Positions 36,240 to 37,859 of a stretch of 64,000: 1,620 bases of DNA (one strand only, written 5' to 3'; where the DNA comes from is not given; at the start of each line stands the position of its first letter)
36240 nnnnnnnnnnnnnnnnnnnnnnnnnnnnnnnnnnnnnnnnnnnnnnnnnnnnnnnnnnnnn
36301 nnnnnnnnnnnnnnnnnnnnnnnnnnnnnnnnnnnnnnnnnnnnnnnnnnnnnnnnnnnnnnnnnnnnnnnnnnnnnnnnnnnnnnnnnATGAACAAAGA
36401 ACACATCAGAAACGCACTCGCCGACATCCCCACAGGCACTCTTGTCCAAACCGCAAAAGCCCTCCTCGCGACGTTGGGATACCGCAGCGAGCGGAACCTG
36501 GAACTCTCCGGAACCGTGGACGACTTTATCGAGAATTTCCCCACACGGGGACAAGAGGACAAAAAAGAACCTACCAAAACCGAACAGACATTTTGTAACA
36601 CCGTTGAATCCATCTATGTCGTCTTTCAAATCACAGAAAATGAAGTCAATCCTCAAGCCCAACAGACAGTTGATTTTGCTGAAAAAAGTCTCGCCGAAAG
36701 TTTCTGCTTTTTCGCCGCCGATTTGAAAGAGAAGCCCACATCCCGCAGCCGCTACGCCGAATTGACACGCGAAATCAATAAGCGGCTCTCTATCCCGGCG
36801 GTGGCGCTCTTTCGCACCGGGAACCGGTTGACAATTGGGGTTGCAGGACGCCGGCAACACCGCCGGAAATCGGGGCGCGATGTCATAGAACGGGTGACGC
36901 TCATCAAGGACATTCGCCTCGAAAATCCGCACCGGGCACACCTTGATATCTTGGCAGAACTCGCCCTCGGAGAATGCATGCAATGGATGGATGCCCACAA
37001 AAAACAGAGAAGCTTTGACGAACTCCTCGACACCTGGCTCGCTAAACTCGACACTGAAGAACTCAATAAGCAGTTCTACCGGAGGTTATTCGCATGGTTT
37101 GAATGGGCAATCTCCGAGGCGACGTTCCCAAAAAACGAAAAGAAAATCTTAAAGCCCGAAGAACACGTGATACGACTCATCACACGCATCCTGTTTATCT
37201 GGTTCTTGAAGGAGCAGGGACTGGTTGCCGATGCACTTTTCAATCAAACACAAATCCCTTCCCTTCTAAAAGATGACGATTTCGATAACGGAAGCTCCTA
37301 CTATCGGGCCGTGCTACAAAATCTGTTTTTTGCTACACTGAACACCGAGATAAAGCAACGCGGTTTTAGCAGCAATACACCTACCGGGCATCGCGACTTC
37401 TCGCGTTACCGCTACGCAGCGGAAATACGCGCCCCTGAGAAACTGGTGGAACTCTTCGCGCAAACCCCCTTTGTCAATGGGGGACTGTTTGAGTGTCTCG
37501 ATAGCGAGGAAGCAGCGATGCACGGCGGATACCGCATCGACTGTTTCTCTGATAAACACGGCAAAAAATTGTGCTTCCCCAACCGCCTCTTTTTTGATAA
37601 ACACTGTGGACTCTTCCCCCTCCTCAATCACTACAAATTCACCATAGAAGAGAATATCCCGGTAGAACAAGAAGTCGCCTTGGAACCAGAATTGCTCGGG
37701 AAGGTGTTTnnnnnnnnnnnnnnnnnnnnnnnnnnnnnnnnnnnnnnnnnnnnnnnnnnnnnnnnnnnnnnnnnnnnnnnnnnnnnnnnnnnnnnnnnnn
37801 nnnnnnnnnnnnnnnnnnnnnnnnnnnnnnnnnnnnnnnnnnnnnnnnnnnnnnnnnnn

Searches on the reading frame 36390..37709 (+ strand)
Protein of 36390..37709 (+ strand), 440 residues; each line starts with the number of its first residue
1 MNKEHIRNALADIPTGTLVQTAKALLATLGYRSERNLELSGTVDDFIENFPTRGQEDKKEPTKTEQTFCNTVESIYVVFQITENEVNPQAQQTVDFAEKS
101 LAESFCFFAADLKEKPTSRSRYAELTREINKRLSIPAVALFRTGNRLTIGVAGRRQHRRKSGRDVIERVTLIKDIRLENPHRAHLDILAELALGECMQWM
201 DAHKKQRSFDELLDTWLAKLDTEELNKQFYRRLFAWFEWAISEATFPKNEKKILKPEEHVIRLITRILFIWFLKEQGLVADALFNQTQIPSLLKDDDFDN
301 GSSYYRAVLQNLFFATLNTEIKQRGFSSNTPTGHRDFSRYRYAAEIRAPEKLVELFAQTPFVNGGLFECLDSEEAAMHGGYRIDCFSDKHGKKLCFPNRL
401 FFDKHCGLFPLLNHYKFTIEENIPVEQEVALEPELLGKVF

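Call 75: search_protein_families(library=pfam, proteins=[window:36390-37709:+], max_evalue=10)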
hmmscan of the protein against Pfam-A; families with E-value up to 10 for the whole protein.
window:36390-37709:+ (440 aa): 1 family
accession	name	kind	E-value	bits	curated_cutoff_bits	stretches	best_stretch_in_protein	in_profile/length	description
PF02998.19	Lentiviral_Tat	-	0.13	12.8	27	1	204-245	30-70/86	Lentiviral Tat protein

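Call 85: predict_structure(alignment_id=A3)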
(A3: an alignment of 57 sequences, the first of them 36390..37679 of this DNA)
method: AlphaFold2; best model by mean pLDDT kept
length: 430 residues; sequences in the alignment: 57
mean_pLDDT: 81.5   pTM: 0.79
mean pLDDT of the five models: 81.5, 80.2, 79.9, 79.8, 79.1
residues with pLDDT >= 90: 158; 70-90: 186; 50-70: 56; < 50: 30
segments of 3 or more residues with pLDDT < 50: 99-101, 364-366, 368-381, 422-430
pLDDT, mean of each block of 10 residues (from residue 1): 92 93 96 85 91 70 89 94 77 55 81 88 92 89 95 80 80 92 93 93 88 86 85 97 83 77 87 89 90 85 87 75 71 62 85 88 55 46 54 84 94 81 33
secondary structure, 60 per line:
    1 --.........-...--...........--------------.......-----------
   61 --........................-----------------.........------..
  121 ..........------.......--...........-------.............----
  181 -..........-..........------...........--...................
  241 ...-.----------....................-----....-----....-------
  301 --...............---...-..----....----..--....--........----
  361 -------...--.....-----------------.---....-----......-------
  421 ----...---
elements in order: H3-11 H18-28 H43-49 H63-71 E72-82 H83-86 E104-112 H119-130 E137-143 E146-156 E164-176 H182-191 H193-202 H209-219 H222-243 H256-275 H281-284 H303-317 H331-334 H349-356 H373-377 H399-402 H408-413
